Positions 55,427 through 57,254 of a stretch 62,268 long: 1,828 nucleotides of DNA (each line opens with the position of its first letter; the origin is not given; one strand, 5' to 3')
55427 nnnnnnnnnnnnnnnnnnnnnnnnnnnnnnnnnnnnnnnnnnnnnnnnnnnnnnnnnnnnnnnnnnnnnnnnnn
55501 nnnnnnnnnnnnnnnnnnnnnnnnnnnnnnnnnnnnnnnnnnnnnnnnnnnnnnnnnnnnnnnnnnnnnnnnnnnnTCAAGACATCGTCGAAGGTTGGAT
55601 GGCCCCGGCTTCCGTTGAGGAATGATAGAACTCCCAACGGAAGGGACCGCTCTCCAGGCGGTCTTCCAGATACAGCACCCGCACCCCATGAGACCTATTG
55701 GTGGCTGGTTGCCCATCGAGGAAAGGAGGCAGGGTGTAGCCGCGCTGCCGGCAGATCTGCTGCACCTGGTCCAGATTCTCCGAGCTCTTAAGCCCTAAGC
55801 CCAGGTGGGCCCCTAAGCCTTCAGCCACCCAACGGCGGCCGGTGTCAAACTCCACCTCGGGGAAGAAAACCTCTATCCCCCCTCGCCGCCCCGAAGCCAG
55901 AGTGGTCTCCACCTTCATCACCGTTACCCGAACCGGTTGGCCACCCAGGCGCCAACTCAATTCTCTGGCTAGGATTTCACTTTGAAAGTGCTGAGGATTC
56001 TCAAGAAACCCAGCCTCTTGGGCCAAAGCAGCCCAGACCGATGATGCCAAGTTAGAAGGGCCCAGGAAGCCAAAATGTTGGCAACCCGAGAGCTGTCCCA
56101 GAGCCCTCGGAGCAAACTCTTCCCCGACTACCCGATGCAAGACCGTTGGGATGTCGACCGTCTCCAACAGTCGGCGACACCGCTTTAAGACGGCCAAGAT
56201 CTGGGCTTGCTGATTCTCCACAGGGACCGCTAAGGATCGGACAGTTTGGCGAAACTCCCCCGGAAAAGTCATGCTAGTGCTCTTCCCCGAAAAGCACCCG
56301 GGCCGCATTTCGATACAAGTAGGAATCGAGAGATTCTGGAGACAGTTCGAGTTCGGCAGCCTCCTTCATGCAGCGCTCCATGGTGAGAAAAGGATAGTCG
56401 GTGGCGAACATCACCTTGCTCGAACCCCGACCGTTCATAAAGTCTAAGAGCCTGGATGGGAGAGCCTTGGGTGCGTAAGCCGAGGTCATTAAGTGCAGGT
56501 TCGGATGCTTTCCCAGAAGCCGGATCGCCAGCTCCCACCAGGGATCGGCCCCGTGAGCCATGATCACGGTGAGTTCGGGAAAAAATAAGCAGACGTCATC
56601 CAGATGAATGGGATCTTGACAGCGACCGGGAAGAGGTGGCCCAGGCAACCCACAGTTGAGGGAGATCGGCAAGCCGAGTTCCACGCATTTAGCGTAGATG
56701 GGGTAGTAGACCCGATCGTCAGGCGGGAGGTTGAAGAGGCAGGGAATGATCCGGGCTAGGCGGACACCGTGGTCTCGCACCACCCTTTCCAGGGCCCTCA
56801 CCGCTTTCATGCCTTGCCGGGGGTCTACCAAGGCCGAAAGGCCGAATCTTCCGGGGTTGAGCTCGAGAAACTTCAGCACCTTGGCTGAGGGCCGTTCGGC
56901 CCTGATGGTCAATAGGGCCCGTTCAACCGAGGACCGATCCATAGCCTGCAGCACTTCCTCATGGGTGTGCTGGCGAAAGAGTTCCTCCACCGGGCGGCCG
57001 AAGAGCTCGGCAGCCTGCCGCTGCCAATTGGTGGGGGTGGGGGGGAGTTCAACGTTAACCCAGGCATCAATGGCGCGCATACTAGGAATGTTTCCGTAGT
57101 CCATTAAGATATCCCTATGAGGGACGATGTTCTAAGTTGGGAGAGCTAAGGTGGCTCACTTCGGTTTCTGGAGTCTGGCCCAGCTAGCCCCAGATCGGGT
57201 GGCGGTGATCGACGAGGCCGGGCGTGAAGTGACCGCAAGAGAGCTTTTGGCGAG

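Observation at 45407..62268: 17-kb locus combining four adenylate-forming enzymes of three different classes with a trans-envelope acyl-transfer core: candidate undescribed surface-acylation system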

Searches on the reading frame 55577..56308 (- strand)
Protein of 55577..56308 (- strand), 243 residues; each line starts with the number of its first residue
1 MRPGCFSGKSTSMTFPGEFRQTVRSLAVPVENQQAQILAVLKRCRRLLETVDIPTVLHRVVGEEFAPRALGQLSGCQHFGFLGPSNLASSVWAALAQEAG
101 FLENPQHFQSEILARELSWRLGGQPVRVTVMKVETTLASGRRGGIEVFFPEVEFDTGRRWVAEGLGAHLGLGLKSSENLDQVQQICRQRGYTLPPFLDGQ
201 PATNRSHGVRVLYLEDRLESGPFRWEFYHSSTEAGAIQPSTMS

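Call 3: search_protein_families(library=pfam, proteins=[window:55577-56308:-], max_evalue=0.01)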
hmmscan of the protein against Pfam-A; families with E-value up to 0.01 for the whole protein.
window:55577-56308:- (243 aa): 0 families

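Call 6: search_protein_families(library=ncbifam, proteins=[window:55577-56308:-], max_evalue=0.01)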
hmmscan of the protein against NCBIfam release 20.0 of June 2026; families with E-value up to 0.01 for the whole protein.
window:55577-56308:- (243 aa): 0 families

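Call 42: search_protein_families(library=ncbifam, proteins=[window:55577-56272:-], max_evalue=0.01)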
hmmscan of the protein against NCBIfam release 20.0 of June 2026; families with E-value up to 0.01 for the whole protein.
window:55577-56272:- (231 aa): 0 families

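Call 60: search_solved_structures(query=window:55577-56272:-, max_evalue=10)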
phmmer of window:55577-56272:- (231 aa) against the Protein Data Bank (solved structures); distinct sequences matched with E-value up to 10: 2.
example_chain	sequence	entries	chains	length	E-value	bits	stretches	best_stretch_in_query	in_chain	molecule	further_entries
3njr_A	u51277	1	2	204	0.11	15.1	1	46-141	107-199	Precorrin-6y methylase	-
1jc4_A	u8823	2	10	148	1.3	11.6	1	185-225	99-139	Methylmalonyl-CoA epimerase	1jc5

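Call 64: search_protein_families(library=pfam, proteins=[window:55577-56272:-], max_evalue=10)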
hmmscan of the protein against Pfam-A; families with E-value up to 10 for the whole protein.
window:55577-56272:- (231 aa): 0 families

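Call 71: search_protein_representatives(protein=window:55577-56272:-)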
Query: 231 residues. Proteins with E-value up to 0.001 (for the whole library): 167; up to 1e-10: 106; up to 1e-30: 5. The best 150 are listed.
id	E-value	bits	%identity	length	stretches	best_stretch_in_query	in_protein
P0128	5.4e-152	520.0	100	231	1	1-231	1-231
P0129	7.9e-36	140.0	34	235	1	23-222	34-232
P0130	1.7e-34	135.6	36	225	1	12-222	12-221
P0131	1.3e-32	129.4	35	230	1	32-222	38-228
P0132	6.6e-31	123.9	35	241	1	31-224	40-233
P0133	1.9e-30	122.4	37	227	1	22-222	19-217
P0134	3.8e-26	108.3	33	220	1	22-219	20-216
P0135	1.1e-25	106.7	34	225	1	15-221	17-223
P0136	2.2e-24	102.5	38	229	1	27-221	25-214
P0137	3.4e-24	101.9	31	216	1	30-218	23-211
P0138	5.5e-24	101.2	34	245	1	27-216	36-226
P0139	2.5e-23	99.1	29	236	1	30-219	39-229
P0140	3.8e-22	95.2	35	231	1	30-219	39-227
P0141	5.5e-22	94.7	41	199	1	61-218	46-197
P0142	6.3e-22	94.5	32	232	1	29-222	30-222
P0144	7.3e-21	91.0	36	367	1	60-229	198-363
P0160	4.4e-17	78.6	28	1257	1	60-218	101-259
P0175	2.5e-15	72.9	31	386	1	25-218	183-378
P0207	3.7e-13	65.8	30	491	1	56-220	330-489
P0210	6.2e-13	65.1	27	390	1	55-219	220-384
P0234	1.2e-10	57.6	29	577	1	56-223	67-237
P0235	1.2e-10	57.6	24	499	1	61-207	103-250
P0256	9.7e-09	51.3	25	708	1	29-214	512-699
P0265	1.3e-07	47.7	28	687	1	29-175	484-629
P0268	1.5e-07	47.4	28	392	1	60-189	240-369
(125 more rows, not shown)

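Call 73: search_protein_families(library=pfam, alignment_id=A3, max_evalue=0.001)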
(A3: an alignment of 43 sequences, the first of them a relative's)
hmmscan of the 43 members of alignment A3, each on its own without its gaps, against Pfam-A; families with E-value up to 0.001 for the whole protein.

A. member 1, P0128 (231 aa): 0 families

B. families by the number of members that match (of 43 scanned): 9 families
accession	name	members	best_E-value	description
PF13336.12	AcetylCoA_hyd_C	1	1.3e-48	Acetyl-CoA hydrolase/transferase C-terminal domain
PF00891.24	Methyltransf_2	1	2.6e-46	O-methyltransferase domain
PF23571.1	GH3_M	1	9.4e-18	GH3 family central domain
PF03321.19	GH3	1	3.4e-17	GH3 family N-terminal domain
PF08100.18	Dimerisation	1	2.6e-15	O-methyltransferase dimerisation domain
PF08242.18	Methyltransf_12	1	1.4e-07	Methyltransferase domain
PF13649.12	Methyltransf_25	1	5.7e-05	Methyltransferase domain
PF05175.20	MTS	1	0.00015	Methyltransferase small domain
PF16045.11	LisH_2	1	0.00067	LisH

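Call 74: search_solved_structures(query=A3, max_evalue=1)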
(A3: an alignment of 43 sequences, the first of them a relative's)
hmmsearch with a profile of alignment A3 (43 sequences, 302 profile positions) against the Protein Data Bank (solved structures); distinct sequences matched with E-value up to 1: 5.
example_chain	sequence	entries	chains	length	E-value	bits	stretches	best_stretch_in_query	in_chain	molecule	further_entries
6c5b_A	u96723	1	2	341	0.082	15.3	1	245-295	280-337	Methyltransferase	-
8u8w_A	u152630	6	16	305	0.56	12.6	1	51-99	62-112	N-acetylneuraminate lyase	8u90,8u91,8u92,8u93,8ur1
8h3t_A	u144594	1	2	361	0.58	12.5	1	245-292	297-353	AlpH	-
2myg_A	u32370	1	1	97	0.59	12.5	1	194-226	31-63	Dithiol glutaredoxin 1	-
1ufz_A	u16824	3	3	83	0.61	12.5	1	17-63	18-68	Hypothetical protein BAB28515 | HBS1-like protein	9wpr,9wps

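Call 75: search_protein_families(library=pfam, proteins=[P0160, P0256, P0265, P0234, P0235, P0207, P0175, P0210, P0144, P0268], max_evalue=0.001)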
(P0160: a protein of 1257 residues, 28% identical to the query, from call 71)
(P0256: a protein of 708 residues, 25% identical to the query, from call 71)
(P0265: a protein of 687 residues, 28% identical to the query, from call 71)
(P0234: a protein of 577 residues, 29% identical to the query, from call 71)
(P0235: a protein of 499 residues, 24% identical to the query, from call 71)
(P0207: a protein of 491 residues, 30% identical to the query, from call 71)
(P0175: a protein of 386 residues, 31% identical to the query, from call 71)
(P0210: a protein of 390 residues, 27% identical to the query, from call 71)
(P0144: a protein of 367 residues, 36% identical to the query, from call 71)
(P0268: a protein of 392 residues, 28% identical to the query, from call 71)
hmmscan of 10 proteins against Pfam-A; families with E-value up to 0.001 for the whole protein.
P0160 (1257 aa): 1 family
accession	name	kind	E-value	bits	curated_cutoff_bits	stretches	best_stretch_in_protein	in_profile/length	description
PF13336.12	AcetylCoA_hyd_C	-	1.3e-48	165.2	23.7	1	764-917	1-154/154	Acetyl-CoA hydrolase/transferase C-terminal domain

P0256 (708 aa): 0 families

P0265 (687 aa): 2 families
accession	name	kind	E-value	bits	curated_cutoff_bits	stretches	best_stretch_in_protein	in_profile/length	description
PF23571.1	GH3_M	-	9.4e-18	64.5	23.6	1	242-310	3-75/75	GH3 family central domain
PF03321.19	GH3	-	3.4e-17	63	23.6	1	2-214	77-301/304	GH3 family N-terminal domain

P0234 (577 aa): 5 families
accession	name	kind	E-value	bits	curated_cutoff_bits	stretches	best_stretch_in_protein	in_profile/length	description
PF00891.24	Methyltransf_2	-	2.6e-46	158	22.3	1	352-558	1-209/210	O-methyltransferase domain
PF08100.18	Dimerisation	-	2.6e-15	56.4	25.6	1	251-329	7-90/93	O-methyltransferase dimerisation domain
PF08242.18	Methyltransf_12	-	1.4e-07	32.6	30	1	416-512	1-98/98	Methyltransferase domain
PF13649.12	Methyltransf_25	-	5.7e-05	24.2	27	1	415-510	1-97/97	Methyltransferase domain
PF05175.20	MTS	-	0.00015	21.9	23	1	402-515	22-139/170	Methyltransferase small domain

P0235 (499 aa): 0 families

P0207 (491 aa): 0 families

P0175 (386 aa): 0 families

P0210 (390 aa): 0 families

P0144 (367 aa): 0 families

P0268 (392 aa): 0 families

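Call 84: predict_structure(alignment_id=A4)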
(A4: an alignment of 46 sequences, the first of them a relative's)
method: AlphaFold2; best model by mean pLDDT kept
length: 231 residues; sequences in the alignment: 46
mean_pLDDT: 95.1   pTM: 0.91
mean pLDDT of the five models: 95.1, 95.0, 94.5, 94.5, 94.4
residues with pLDDT >= 90: 212; 70-90: 15; 50-70: 4; < 50: 0
segments of 3 or more residues with pLDDT < 50: none
pLDDT, mean of each block of 10 residues (from residue 1): 93 97 98 98 96 97 98 94 98 96 97 98 97 98 97 97 96 94 94 94 92 96 77 61
secondary structure, 60 per line:
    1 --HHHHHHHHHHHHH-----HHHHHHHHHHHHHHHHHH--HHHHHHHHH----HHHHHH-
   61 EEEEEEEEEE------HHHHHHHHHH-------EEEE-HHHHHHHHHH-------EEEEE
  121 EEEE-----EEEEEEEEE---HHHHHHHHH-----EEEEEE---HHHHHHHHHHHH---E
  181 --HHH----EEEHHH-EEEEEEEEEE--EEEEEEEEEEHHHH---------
elements in order: H3-15 H21-38 H41-49 H54-59 E61-70 H77-86 E94-97 H99-108 E116-124 E130-138 H142-150 E156-161 H165-176 E190-192 E197-206 E209-218 H219-222

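Call 86: fold_search(model_id=the predicted structure, library=pdb)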
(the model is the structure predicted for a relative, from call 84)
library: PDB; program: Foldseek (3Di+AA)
matches with E <= 10: 889; with E <= 0.001: 18
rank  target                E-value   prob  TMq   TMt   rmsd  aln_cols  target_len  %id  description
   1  6wfh                  4.7e-05  1.00  0.42  0.64   4.8       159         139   16  Streptomyces coelicolor methylmalonyl-CoA epimerase substrate complex (released 2020-07-08)
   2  6wf6_B                5.0e-05  1.00  0.40  0.59   5.1       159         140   16  Streptomyces coelicolor methylmalonyl-CoA epimerase (released 2020-07-08)
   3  6xbs                  5.9e-05  1.00  0.43  0.65   4.8       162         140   17  Streptomyces coelicolor methylmalonyl-CoA epimerase (E43Q) in complex with 2-nitronate-propionyl-CoA (released 2020-07-01)
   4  6xbt                  5.9e-05  1.00  0.43  0.65   4.8       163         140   16  Streptomyces coelicolor methylmalonyl-CoA epimerase (Q60A) in complex with 2-nitronate-propionyl-CoA (released 2020-07-01)
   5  6xbr                  8.9e-05  1.00  0.43  0.64   4.8       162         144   17  Streptomyces coelicolor methylmalonyl-CoA epimerase (E43L) in complex with 2-nitronate-propionyl-CoA (released 2020-07-01)
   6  3zgj_A                8.9e-05  1.00  0.40  0.30   6.0       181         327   10  S221M V223F Y359A mutant of 4-Hydroxymandelate synthase from Streptomyces coelicolor (released 2013-10-30)
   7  6xbv                  9.5e-05  1.00  0.43  0.65   4.6       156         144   17  Streptomyces coelicolor methylmalonyl-CoA epimerase (S115T) in complex with 2-nitronate-propionyl-CoA (released 2020-07-01)
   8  6wf6_A                9.5e-05  1.00  0.41  0.63   4.6       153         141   16  Streptomyces coelicolor methylmalonyl-CoA epimerase (released 2020-07-08)
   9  6xbq                  1.5e-04  1.00  0.44  0.66   4.6       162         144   17  Streptomyces coelicolor methylmalonyl-CoA epimerase in complex with carboxy-carba(dethia)-CoA (released 2020-07-01)
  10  2r5v_A                2.1e-04  1.00  0.40  0.29   5.4       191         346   10  Hydroxymandelate Synthase Crystal Structure (released 2008-03-18)
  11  8im2_C                2.7e-04  1.00  0.38  0.26   8.1       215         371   10  Crystal structure of human HPPD complexed with NTBC (released 2023-10-18)
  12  2r5v_B                3.2e-04  1.00  0.39  0.29   7.0       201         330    9  Hydroxymandelate Synthase Crystal Structure (released 2008-03-18)
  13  3zgj_B                3.9e-04  1.00  0.41  0.29   5.9       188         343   11  S221M V223F Y359A mutant of 4-Hydroxymandelate synthase from Streptomyces coelicolor (released 2013-10-30)
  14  1ss4_B                4.3e-04  0.98  0.21  0.32  13.5       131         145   14  Crystal Structure of the Glyoxalase Family Protein APC24694 from Bacillus cereus (released 2004-08-03)
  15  8im2_F                4.6e-04  1.00  0.35  0.25   8.2       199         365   10  Crystal structure of human HPPD complexed with NTBC (released 2023-10-18)
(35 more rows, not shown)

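Call 89: search_dna_similar(query=window:55577-56272:-, collection=plasmids, mode=protein, max_evalue=0.001, max_rows=15)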
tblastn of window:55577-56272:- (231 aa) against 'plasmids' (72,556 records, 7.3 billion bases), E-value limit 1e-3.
No match.

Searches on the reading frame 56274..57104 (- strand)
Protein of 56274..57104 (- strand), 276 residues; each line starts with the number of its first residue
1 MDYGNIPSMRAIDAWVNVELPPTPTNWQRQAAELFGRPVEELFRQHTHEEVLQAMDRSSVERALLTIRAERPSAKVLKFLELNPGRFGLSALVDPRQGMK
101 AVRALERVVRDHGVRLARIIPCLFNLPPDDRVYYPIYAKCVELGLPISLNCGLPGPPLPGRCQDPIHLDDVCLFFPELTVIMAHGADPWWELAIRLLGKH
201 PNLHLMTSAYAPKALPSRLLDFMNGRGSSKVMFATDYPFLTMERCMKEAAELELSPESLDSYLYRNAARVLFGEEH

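Call 3: search_protein_families(library=pfam, proteins=[window:56274-57104:-], max_evalue=0.01)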
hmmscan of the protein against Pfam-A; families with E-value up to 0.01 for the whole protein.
window:56274-57104:- (276 aa): 1 family
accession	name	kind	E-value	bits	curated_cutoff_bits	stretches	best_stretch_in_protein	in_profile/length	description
PF04909.20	Amidohydro_2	-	7.6e-35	121.5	26.4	1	74-271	67-287/289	Amidohydrolase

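Call 6: search_protein_families(library=ncbifam, proteins=[window:56274-57104:-], max_evalue=0.01)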
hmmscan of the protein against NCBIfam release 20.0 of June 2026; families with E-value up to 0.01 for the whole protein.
window:56274-57104:- (276 aa): 0 families

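Call 15: find_encoding_contigs(protein=window:56274-57104:-, flank=10000, max_places=6)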
Protein window:56274-57104:- (276 aa): 1 contig read that carries it; 1 place shown.
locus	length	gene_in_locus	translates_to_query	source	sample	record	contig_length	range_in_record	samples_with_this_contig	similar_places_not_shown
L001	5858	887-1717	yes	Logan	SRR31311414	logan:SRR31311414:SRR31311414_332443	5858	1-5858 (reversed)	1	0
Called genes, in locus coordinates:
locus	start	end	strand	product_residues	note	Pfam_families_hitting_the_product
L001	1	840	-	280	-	?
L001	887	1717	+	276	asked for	PF04909:Amidohydro_2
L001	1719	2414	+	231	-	-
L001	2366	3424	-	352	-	-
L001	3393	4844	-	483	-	PF03062:MBOAT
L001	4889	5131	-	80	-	PF00550:PP-binding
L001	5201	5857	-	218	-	?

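Call 78: search_solved_structures(query=window:56274-57104:-, max_evalue=0.001)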
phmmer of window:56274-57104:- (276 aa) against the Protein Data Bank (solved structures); distinct sequences matched with E-value up to 0.001: 3.
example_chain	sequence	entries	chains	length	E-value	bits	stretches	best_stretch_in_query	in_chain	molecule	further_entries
3irs_A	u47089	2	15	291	1.8e-20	76.7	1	79-271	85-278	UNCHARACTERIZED PROTEIN BB4693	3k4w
3cjp_A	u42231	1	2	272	8e-05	25.3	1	162-267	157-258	Predicted amidohydrolase, dihydroorotase family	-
8sm6_A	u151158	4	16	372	0.00037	23.2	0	86-158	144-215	Amidohydrolase family protein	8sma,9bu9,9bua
